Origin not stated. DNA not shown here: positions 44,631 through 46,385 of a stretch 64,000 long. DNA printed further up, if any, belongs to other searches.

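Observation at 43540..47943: Peptide-signalling-like cassette next to the NRPS: Spo0A_C-type regulator, 13-codon ORF, multi-TM kinase and transglutaminase-fold protein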

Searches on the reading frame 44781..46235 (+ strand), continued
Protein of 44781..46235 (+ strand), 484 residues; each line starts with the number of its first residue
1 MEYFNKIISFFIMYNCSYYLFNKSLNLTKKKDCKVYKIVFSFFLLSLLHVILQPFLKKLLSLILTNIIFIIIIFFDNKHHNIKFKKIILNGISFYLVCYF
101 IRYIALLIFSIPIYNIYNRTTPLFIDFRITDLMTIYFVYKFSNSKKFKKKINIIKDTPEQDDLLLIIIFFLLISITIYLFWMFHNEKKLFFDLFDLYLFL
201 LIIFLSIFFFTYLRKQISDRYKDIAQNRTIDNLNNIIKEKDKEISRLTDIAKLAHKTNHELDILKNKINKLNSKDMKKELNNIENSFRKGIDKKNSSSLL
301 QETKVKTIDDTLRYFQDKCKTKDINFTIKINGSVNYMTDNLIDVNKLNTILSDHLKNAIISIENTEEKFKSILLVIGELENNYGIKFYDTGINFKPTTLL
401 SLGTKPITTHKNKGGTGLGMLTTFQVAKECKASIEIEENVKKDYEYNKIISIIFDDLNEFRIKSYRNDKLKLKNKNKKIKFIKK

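Call 49: fold_search(model_id=the predicted structure, library=pdb)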
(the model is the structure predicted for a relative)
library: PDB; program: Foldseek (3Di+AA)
matches with E <= 10: 363; with E <= 0.001: 82
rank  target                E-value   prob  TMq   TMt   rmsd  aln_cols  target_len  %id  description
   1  8g3a_D                1.9e-06  1.00  0.23  0.33  19.1       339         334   14  BceAB-S nucleotide free TM state 1 (released 2023-06-21)
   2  8vc9_D                1.3e-05  1.00  0.23  0.29  18.5       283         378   18  Hybrid response regulator LvrB from Leptospira / phosphorylated REC form (released 2024-12-18)
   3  9jfj_A                1.6e-05  1.00  0.23  0.45   4.0       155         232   15  Crystal structure of the cytoplasmic domain of ZraS in ADP-bound form (released 2025-03-26)
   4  6rh0_B                2.1e-05  1.00  0.25  0.49  13.8       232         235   14  Revisiting pH-gated conformational switch. Complex HK853-RR468 pH 5.5 (released 2020-02-19)
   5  6azr_A                2.3e-05  1.00  0.25  0.49  12.2       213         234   13  Crystal structure of the T264A HK853cp-BeF3-RR468 complex (released 2017-12-27)
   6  4zki_A                2.7e-05  1.00  0.22  0.42  17.7       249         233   15  The crystal structure of Histidine Kinase YycG with ADP (released 2016-05-04)
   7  5c93_A                3.3e-05  1.00  0.23  0.43  17.8       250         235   15  Histidine kinase with ATP (released 2016-07-27)
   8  9jfj_C                3.7e-05  1.00  0.24  0.47  16.7       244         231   18  Crystal structure of the cytoplasmic domain of ZraS in ADP-bound form (released 2025-03-26)
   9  4jav_B                4.5e-05  1.00  0.24  0.46  17.2       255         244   13  Structural basis of a rationally rewired protein-protein interface (HK853wt and RR468mutant V13P, L14I, I17M and N21V) (released 2013-09-04)
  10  9jfj_B                4.8e-05  1.00  0.24  0.47   3.8       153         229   17  Crystal structure of the cytoplasmic domain of ZraS in ADP-bound form (released 2025-03-26)
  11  6rgy_B                7.3e-05  1.00  0.23  0.45  12.8       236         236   15  Revisiting pH-gated conformational switch. Complex HK853-RR468 pH 7.5 (released 2020-02-19)
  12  8vc9_F                7.7e-05  1.00  0.24  0.30  18.7       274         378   17  Hybrid response regulator LvrB from Leptospira / phosphorylated REC form (released 2024-12-18)
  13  5uht_A                8.2e-05  1.00  0.23  0.45   4.3       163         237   13  Structure of the Thermotoga maritima HK853-BeF3-RR468 complex at pH 5.0 (released 2017-12-27)
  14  6e52_A                8.2e-05  1.00  0.19  0.35  20.5       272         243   14  Chimeric structure of Saccharomyces cerevisiae GCN4 leucine zipper fused to Staphylococcus aureus AgrC cytoplasmic his (released 2019-02-27)
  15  6e95_A                8.2e-05  1.00  0.18  0.34  20.7       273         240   14  Chimeric structure of Saccharomyces cerevisiae GCN4 leucine zipper fused to Staphylococcus aureus AgrC cytoplasmic his (released 2019-02-27)
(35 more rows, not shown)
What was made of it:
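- On Two-component sensor histidine kinase (DHp + GHKL CA): Foldseek finds 82 histidine kinases at E<=1e-3 (call 49).
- Checked: Foldseek returns 82 histidine kinases at E<=1e-3 (call 49).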

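Call 53: find_related_loci(query=A1, collection=viral_contigs, flank=6000)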
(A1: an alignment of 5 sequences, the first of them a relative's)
Query A1 (484 aa) in viral_contigs; peptide patterns used: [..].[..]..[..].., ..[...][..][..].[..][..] (x = any residue, [..] = any of these).
194 stretches matched a pattern, but none encodes a relative of the query by tblastn (E <= 1e-3).

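Call 54: search_protein_representatives(alignment_id=A1)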
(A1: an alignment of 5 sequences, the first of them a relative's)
Query: 5 sequences, 483 profile positions. Proteins with E-value up to 0.001 (for the whole library): 1371; up to 1e-10: 1030; up to 1e-30: 694. The best 150 are listed.
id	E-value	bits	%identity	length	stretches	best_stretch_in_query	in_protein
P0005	4.2e-211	718.3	-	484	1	1-483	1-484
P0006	2.3e-203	692.8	-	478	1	1-482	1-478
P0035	2.6e-138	478.3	-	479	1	1-482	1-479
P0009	7.4e-135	466.9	-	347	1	146-481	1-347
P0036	1.4e-130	452.8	-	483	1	1-482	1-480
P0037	8.1e-127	440.4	-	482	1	1-482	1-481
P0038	3.1e-124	431.9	-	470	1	1-482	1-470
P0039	3.1e-124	431.8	-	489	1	5-480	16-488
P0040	9.0e-124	430.3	-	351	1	135-482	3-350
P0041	4.4e-123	428.0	-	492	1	1-482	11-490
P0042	7.1e-120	417.5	-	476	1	4-482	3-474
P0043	6.7e-117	407.7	-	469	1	5-480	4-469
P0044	8.1e-117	407.4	-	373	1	114-481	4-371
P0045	8.5e-117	407.3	-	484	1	3-471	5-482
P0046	1.3e-112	393.6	-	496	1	3-483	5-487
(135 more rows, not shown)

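Call 59: search_protein_families(library=pfam, alignment_id=A3, max_evalue=0.01)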
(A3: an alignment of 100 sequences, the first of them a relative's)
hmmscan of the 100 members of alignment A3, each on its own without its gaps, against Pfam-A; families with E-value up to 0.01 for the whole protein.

A. member 1, P0005 (484 aa): 2 families
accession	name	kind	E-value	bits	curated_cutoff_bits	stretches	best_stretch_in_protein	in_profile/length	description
PF02518.31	HATPase_c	-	0.00031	21.6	26.4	1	343-441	2-98/111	Histidine kinase-, DNA gyrase B-, and HSP90-like ATPase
PF21928.1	XLF_CC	-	0.0029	17.9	27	1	225-249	19-43/53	XLF protein coiled-coil region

B. families by the number of members that match (of 100 scanned): 49 families (the first 25 are shown)
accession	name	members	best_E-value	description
PF02518.31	HATPase_c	61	1.4e-08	Histidine kinase-, DNA gyrase B-, and HSP90-like ATPase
PF14501.12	HATPase_c_5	9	1.4e-07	GHKL domain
PF13581.12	HATPase_c_2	4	1.7e-05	Histidine kinase-like ATPase domain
PF10112.14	Halogen_Hydrol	4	0.00036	5-bromo-4-chloroindolyl phosphate hydrolysis protein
PF14584.11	DUF4446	3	9.6e-05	Protein of unknown function (DUF4446)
PF12329.13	TMF_DNA_bd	2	0.00043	TATA element modulatory factor 1 DNA binding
PF14932.11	HAUS-augmin3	2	0.00075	HAUS augmin-like complex subunit 3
PF20237.3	DUF6594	2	0.0022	Family of unknown function (DUF6594)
PF06295.17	ZapG-like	2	0.0026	Z-ring associated protein G-like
PF21928.1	XLF_CC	2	0.0029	XLF protein coiled-coil region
PF05859.17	Mis12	2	0.0076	Mis12 protein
PF06785.16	UPF0242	2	0.0081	Uncharacterised protein family (UPF0242) N-terminus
PF04080.19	Per1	1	2.3e-05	Per1-like family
PF10011.15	DUF2254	1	8.5e-05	Predicted membrane protein (DUF2254)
PF10101.14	DUF2339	1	0.00057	Predicted membrane protein (DUF2339)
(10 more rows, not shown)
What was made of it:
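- On Two-component sensor histidine kinase (DHp + GHKL CA): 61/100 members hit Pfam HATPase_c at E<0.01 (call 59).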

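Call 60: search_solved_structures(query=A3, max_evalue=0.01, show_alignments=1)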
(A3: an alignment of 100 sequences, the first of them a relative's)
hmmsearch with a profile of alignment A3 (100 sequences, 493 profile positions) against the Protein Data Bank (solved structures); distinct sequences matched with E-value up to 0.01: 3.
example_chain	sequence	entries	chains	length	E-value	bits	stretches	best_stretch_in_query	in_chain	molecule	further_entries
9jfj_A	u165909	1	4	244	7.4e-07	31.2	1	231-456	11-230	Sensor histidine kinase ZraS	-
3d36_A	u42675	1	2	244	2.2e-06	29.6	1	355-448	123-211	Sporulation kinase B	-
8vc9_A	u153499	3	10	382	0.0012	20.6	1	224-446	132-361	Leptospira virulence regulator B (LvrB) | histidine kinase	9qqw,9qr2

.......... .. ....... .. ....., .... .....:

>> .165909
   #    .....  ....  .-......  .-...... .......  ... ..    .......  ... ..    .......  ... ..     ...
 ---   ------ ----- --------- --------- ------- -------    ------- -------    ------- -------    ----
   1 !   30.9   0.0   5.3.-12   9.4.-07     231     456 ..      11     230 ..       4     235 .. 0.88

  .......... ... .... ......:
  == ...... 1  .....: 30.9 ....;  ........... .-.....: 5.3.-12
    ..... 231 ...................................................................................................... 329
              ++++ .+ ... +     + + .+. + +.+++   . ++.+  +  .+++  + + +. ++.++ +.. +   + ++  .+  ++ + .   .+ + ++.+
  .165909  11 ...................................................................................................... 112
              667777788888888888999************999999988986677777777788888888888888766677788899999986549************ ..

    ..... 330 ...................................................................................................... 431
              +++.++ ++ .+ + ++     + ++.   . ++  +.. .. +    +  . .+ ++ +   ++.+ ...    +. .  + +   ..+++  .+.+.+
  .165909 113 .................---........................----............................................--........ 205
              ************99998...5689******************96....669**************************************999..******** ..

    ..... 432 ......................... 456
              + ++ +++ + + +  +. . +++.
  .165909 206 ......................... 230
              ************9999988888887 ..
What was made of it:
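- On Two-component sensor histidine kinase (DHp + GHKL CA): It aligns with the H-box His of ZraS in the profile-PDB alignment (call 60).
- Checked: A 100-sequence family profile aligns DHp+CA to ZraS (E = 7e-7) and KinB (call 60).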

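Call 75: search_dna_similar(query=window:44781-46235:+, collection=plasmids, mode=protein, max_evalue=0.00001, max_rows=10)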
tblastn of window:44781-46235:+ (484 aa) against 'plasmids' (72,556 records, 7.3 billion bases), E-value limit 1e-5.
No match.

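Call 76: search_dna_similar(query=window:44781-46235:+, collection=phages, mode=protein, max_evalue=0.00001, max_rows=10)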
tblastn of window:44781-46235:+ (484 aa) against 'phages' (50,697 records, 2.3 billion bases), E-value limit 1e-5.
No match.
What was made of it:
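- Tried and rejected: There were no hits in IMG/VR viral contigs (call 53), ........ phages or PLSDB plasmids (calls 75, 76).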
